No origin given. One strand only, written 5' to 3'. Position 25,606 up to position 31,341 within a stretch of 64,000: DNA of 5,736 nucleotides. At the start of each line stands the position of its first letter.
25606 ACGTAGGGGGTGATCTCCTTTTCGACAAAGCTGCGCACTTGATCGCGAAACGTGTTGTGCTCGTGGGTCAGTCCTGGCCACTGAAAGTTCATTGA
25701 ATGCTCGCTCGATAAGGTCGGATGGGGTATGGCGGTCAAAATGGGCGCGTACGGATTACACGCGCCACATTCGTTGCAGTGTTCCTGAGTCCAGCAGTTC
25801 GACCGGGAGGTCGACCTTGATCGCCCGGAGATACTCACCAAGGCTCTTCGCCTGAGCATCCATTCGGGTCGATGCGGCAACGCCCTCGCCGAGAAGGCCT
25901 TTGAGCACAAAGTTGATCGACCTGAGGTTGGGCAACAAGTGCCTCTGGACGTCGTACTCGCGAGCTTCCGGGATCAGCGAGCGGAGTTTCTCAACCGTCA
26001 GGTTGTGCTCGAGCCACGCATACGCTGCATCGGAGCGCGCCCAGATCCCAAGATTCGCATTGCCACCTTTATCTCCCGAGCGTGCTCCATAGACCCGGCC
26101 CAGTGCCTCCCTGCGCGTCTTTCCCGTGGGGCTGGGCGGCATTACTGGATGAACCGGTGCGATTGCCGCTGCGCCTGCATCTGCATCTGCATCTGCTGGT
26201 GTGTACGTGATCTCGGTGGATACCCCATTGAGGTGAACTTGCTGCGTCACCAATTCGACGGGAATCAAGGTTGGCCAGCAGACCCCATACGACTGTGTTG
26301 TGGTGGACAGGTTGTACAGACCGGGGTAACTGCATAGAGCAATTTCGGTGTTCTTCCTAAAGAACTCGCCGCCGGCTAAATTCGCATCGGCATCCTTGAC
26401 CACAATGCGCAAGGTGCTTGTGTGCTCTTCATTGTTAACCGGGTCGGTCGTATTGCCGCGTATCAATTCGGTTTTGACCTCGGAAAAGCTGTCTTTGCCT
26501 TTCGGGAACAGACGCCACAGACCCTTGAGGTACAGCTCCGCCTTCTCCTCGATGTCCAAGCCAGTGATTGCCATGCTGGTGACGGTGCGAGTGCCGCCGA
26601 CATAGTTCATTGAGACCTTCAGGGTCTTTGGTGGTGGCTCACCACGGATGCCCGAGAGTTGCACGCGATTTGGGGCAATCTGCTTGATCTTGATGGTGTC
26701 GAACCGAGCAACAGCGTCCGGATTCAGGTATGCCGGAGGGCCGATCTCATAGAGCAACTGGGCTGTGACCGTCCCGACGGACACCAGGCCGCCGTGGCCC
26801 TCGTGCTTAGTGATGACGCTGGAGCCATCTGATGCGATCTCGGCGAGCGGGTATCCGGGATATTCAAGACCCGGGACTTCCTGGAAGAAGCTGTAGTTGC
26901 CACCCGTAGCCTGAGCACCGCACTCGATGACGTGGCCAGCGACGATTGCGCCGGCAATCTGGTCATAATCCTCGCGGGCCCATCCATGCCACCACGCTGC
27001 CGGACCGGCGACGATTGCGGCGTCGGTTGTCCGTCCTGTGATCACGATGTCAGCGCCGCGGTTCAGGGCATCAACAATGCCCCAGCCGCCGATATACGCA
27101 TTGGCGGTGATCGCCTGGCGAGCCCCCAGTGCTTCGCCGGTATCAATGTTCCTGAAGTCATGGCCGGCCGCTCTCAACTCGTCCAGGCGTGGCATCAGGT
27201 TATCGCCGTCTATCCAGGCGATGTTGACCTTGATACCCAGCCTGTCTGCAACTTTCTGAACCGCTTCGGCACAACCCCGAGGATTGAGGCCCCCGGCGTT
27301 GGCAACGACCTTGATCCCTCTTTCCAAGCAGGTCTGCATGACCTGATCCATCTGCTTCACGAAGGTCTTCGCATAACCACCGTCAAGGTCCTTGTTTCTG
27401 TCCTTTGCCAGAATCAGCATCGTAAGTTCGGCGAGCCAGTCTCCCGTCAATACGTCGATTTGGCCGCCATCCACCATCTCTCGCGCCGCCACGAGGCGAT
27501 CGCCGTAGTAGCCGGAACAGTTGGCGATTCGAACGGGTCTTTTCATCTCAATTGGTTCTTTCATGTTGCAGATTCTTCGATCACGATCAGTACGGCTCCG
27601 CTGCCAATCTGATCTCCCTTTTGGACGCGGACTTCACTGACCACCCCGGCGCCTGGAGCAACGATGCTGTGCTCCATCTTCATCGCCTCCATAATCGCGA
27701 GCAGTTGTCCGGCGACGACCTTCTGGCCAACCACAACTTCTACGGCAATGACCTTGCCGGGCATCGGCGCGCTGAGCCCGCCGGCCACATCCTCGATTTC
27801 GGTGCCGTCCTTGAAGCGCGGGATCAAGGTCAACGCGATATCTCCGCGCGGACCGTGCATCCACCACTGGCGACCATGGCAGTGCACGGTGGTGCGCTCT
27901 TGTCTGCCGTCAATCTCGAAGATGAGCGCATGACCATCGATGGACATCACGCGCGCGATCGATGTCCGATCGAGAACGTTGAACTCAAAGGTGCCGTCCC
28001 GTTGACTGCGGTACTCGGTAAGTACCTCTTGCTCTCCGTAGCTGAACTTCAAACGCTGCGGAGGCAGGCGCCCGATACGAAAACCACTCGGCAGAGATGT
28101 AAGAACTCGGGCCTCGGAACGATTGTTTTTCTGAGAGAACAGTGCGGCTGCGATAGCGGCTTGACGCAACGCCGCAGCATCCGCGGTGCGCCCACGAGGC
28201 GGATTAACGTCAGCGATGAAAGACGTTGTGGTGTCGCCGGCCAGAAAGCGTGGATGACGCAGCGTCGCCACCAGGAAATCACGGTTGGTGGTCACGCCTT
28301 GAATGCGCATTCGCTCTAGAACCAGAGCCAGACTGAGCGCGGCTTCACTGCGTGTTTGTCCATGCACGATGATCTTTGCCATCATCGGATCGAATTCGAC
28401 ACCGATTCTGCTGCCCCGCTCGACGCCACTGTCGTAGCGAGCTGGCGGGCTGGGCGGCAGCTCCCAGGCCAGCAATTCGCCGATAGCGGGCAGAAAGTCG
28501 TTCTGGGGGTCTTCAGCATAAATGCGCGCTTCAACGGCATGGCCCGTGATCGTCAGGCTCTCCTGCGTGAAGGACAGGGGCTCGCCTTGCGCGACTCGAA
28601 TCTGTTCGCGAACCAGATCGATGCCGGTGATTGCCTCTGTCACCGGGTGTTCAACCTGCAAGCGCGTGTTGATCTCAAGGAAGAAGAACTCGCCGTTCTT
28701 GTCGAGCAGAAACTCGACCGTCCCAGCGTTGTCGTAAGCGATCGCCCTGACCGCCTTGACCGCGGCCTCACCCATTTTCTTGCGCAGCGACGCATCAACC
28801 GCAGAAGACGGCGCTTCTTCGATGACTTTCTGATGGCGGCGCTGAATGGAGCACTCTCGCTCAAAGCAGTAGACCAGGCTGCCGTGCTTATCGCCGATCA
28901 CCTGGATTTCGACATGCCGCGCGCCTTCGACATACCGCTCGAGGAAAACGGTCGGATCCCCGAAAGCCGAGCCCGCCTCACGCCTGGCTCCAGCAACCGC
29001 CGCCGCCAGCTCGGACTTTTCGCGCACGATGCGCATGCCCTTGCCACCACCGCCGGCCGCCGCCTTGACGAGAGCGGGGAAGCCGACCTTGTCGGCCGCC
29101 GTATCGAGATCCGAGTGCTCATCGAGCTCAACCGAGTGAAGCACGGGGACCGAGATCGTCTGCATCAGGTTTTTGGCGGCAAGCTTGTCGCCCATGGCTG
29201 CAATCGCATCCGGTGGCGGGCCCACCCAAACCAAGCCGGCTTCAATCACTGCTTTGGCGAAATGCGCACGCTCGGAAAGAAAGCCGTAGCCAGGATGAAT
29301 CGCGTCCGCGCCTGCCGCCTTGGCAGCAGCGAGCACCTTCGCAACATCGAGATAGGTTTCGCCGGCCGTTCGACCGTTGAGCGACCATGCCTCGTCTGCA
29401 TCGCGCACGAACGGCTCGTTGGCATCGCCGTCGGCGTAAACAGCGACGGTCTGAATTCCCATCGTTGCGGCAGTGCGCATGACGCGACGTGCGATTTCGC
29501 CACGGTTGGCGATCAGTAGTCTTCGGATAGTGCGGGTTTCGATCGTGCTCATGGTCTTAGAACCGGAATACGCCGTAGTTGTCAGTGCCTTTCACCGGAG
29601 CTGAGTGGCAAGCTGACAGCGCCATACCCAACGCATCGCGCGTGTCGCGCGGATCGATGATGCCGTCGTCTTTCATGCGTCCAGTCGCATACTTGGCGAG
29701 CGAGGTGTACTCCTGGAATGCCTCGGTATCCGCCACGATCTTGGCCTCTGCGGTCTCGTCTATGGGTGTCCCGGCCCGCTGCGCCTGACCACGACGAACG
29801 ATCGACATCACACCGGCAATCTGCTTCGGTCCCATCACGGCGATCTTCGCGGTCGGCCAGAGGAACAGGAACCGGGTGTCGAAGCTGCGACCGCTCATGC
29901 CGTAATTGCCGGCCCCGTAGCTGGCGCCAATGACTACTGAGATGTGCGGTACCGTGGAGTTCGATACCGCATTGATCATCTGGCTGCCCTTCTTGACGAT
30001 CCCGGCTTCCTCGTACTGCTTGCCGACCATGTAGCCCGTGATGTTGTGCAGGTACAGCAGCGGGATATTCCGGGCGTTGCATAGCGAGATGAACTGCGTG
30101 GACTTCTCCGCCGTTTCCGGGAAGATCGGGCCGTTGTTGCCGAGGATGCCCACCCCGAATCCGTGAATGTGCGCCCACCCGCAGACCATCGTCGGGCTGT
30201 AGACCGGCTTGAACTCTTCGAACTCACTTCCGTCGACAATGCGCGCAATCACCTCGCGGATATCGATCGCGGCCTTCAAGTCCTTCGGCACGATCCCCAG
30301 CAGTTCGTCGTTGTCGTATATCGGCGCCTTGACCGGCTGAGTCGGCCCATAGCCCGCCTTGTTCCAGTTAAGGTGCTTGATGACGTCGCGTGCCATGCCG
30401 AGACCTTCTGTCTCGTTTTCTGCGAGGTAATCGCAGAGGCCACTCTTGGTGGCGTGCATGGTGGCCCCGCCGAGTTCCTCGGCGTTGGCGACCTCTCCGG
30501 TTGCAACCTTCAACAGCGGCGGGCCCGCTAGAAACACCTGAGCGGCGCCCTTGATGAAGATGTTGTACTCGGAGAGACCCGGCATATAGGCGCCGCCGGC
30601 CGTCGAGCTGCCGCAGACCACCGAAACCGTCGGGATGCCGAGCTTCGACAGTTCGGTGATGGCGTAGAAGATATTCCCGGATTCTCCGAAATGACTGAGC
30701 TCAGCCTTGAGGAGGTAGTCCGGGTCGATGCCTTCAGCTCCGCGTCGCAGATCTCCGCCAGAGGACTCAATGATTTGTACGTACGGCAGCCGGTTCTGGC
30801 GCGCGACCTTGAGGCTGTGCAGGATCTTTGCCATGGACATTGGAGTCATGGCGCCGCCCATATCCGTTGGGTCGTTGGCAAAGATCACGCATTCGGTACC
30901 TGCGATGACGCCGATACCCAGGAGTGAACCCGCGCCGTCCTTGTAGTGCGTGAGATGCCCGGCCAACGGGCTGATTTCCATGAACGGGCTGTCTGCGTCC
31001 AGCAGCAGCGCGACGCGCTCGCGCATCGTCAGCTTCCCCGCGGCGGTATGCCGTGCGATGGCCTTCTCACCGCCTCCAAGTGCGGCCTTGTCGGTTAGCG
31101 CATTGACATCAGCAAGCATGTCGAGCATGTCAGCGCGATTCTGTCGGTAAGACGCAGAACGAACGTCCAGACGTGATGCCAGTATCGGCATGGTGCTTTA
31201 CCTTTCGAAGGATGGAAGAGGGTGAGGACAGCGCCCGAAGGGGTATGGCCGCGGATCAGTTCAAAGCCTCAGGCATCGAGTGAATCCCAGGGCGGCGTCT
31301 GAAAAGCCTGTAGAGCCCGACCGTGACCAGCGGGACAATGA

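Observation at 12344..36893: Five promoter-embedded copies of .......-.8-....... define an apparent regulon spanning about 25 kb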

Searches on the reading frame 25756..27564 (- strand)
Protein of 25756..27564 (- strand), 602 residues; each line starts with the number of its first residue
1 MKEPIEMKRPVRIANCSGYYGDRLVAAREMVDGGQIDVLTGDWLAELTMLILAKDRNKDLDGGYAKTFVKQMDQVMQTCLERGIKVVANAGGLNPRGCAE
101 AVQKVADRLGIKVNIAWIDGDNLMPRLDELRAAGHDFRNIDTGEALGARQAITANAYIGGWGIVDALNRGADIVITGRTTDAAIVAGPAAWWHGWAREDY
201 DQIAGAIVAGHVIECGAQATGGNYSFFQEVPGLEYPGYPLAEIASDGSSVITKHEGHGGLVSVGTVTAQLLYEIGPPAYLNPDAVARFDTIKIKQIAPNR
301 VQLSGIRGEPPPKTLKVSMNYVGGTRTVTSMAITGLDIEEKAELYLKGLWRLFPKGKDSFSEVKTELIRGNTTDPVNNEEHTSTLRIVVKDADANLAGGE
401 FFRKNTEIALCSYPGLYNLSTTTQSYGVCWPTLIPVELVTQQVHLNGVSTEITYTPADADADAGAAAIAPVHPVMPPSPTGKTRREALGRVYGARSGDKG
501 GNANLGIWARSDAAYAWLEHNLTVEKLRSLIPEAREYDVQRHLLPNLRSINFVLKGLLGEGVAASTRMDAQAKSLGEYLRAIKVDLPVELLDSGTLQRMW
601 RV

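Call 10: search_protein_families(library=pfam, proteins=[window:25756-27564:-])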
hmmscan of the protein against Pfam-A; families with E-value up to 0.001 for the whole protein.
window:25756-27564:- (602 aa): 2 families
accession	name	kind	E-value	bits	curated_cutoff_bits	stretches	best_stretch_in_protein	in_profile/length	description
PF07287.17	AtuA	-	1.2e-162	542.1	22.8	1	11-445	1-437/437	Acyclic terpene utilisation family protein AtuA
PF23544.1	AtuA_ferredoxin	-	1.3e-17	64.5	27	1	490-584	5-112/113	AtuA ferredoxin-like domain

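Call 12: search_protein_families(library=ncbifam, proteins=[window:25756-27564:-])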
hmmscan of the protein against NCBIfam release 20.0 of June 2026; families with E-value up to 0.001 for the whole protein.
window:25756-27564:- (602 aa): 0 families

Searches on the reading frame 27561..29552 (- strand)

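Call 10: search_protein_families(library=pfam, proteins=[window:27561-29552:-])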
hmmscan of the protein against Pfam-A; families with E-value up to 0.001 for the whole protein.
window:27561-29552:- (663 aa): 10 families
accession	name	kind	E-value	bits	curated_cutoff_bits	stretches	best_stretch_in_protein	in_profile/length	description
PF02786.22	CPSase_L_D2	-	5.9e-75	251.8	19.8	1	122-327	1-209/211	Carbamoyl-phosphate synthase L chain, ATP binding domain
PF00289.28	Biotin_carb_N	-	1.7e-42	144.8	25.5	1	9-117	2-110/110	Biotin carboxylase, N-terminal domain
PF02785.25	Biotin_carb_C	-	1.5e-33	115.5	32.4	1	341-447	1-107/108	Biotin carboxylase C-terminal domain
PF00364.28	Biotin_lipoyl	-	2.4e-17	63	22.1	1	594-658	4-73/73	Biotin-requiring enzyme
PF07478.18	Dala_Dala_lig_C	-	5e-14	52.7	24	1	148-296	27-174/204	D-ala D-ala ligase C-terminus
PF21139.3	BT_MCC_alpha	-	7.7e-13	49.3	31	1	465-576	4-115/118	Methylcrotonyl-CoA carboxylase, alpha-subunit, BT domain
PF02222.28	ATP-grasp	-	8.6e-11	42.2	27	1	130-297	3-162/179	ATP-grasp domain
PF02655.19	ATP-grasp_3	-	1.9e-06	28.5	23.2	1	127-299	9-158/160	ATP-grasp domain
PF01071.24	GARS_A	-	8.6e-06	26.1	27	1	122-212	2-93/194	Phosphoribosylglycinamide synthetase, ATP-grasp (A) domain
PF13533.13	Biotin_lipoyl_2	-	4e-05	23.8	29.8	0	593-621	3-31/32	Biotin-lipoyl like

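Call 57: search_protein_families(library=ncbifam, proteins=[window:27561-29552:-], max_evalue=1e-10)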
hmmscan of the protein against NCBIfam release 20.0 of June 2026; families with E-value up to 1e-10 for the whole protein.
window:27561-29552:- (663 aa): 31 families (the best 25 are shown)
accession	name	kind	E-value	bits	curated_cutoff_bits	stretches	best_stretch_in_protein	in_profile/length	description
NF009554.0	PRK12999.1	equivalog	7.1e-177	590.4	965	2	7-448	3-454/1147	pyruvate carboxylase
NF006367.0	PRK08591.1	subfamily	3.7e-165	550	597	1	9-448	2-443/451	acetyl-CoA carboxylase biotin carboxylase subunit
NF006406.0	PRK08654.1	equivalog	7.9e-165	549.1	739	1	10-449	3-443/499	acetyl-CoA carboxylase biotin carboxylase subunit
TIGR02712.1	urea_carbox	equivalog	1.1e-162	543.4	1303.85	2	11-450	3-443/1201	urea carboxylase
TIGR00514.1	accC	equivalog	3.6e-157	523.8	626.5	1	9-449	2-444/449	acetyl-CoA carboxylase biotin carboxylase subunit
TIGR01235.1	pyruv_carbox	equivalog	7.3e-156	520.5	1114.45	2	12-448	2-450/1143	pyruvate carboxylase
NF004085.0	PRK05586.1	equivalog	2.3e-149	498.1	723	1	9-448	2-443/448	acetyl-CoA carboxylase biotin carboxylase subunit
NF009471.0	PRK12833.1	equivalog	6.7e-146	486.5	686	1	7-449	3-447/467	acetyl-CoA carboxylase biotin carboxylase subunit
NF005525.0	PRK07178.1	equivalog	5e-138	460.6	768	1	9-450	2-443/471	acetyl-CoA carboxylase biotin carboxylase subunit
NF006286.0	PRK08462.1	equivalog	7.3e-132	440.4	740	1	8-447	3-442/445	acetyl-CoA carboxylase biotin carboxylase subunit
NF006287.0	PRK08463.1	equivalog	3.7e-131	438.2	775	1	9-448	2-443/479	acetyl-CoA carboxylase subunit A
TIGR01205.1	D_ala_D_alaTIGR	subfamily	4.3e-17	62.1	245.65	1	106-296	90-285/318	D-alanine--D-alanine ligase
NF006761.0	PRK09282.1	domain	2e-16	59.6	402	1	581-659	512-590/591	pyruvate carboxylase subunit B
TIGR01369.1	CPSaseII_lrg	equivalog_domain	2.1e-16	58.8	1027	1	98-331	645-874/1052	carbamoyl-phosphate synthase (glutamine-hydrolyzing) large subunit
NF002378.0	PRK01372.1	subfamily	7.9e-16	57.6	243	1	120-296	98-269/305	D-alanine--D-alanine ligase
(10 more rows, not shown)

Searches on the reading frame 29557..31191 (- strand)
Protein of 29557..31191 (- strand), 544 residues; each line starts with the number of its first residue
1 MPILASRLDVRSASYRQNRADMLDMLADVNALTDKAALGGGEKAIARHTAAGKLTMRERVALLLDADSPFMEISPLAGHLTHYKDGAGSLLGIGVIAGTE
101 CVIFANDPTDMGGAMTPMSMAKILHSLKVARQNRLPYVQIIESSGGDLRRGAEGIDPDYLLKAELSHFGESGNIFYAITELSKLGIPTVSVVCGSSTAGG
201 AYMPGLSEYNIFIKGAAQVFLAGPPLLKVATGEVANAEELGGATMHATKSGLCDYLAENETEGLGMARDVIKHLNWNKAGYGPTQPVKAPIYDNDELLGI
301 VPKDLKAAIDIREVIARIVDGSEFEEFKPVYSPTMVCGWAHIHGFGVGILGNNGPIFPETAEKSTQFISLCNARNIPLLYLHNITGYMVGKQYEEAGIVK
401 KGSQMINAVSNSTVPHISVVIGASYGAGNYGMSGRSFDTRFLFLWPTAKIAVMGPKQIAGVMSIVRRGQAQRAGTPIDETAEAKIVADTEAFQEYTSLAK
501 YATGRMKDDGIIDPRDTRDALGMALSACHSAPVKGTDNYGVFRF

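Call 10: search_protein_families(library=pfam, proteins=[window:29557-31191:-])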
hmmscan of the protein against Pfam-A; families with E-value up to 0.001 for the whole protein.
window:29557-31191:- (544 aa): 2 families
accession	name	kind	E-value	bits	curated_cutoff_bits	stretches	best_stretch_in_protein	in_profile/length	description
PF01039.27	Carboxyl_trans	-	8.1e-123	411.1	22.3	1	48-533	2-483/493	Carboxyl transferase domain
PF03255.19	ACCA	-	5.5e-08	32.8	23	0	352-429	124-201/310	Acetyl co-enzyme A carboxylase carboxyltransferase-like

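Call 57: search_protein_families(library=ncbifam, proteins=[window:29557-31191:-], max_evalue=1e-10)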
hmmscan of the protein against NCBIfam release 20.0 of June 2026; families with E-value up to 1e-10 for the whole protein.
window:29557-31191:- (544 aa): 1 family
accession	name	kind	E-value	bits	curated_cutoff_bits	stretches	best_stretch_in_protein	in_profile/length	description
TIGR01117.1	mmdA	subfamily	2.9e-84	283.7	998.8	1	30-530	7-497/512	methylmalonyl-CoA decarboxylase subunit alpha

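Call 97: search_solved_structures(query=window:29557-31191:-, max_evalue=1e-50)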
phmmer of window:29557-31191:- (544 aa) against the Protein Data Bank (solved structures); distinct sequences matched with E-value up to 1e-50: 34.
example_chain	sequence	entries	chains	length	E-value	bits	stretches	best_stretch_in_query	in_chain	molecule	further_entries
3u9r_B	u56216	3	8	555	1.4e-154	518.9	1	1-543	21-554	Methylcrotonyl-CoA carboxylase, beta-subunit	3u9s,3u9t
8j4z_J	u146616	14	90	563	1.9e-144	485.5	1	4-543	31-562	Methylcrotonoyl-CoA carboxylase beta chain, mitochondrial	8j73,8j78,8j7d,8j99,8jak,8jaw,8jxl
9tps_A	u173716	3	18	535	1.5e-141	476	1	4-543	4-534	Propionyl CoA carboxylase beta subunit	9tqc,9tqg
5ikl_B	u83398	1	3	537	1.8e-136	459.2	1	2-544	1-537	Geranyl-CoA carboxylase, beta-subunit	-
4q0g_A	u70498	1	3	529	2.2e-136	458.9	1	25-543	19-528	Probable acetyl-/propionyl-CoA carboxylase (Beta subunit) AccD1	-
9yx0_G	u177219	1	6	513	4.2e-131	441.5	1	18-543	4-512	Carboxyl transferase domain protein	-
8rth_B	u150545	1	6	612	3.3e-122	412.1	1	41-543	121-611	methylcrotonoyl-CoA carboxylase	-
8f3d_A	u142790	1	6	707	8.9e-117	394.2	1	42-534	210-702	3-methylcrotonyl-CoA carboxylase beta-subunit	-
8f41_B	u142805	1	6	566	3e-116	392.5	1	42-532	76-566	3-methylcrotonyl-CoA carboxylase, beta-subunit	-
1vrg_A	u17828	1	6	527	7.3e-73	249.3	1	19-530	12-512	propionyl-CoA carboxylase, beta subunit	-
1x0u_A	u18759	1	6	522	8.7e-68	232.5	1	25-523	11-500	hypothetical methylmalonyl-CoA decarboxylase alpha subunit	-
1on3_A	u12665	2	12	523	4.5e-64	220.3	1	37-526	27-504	Methylmalonyl-CoA carboxyltransferase 12S subunit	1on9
3n6r_B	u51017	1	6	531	6.2e-63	216.5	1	21-530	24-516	Propionyl-CoA carboxylase, beta subunit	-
3mfm_C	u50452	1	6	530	1.1e-62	215.7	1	25-521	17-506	Propionyl-CoA carboxylase complex B subunit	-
3iav_A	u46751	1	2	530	1.2e-62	215.6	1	25-521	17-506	Propionyl-CoA carboxylase complex B subunit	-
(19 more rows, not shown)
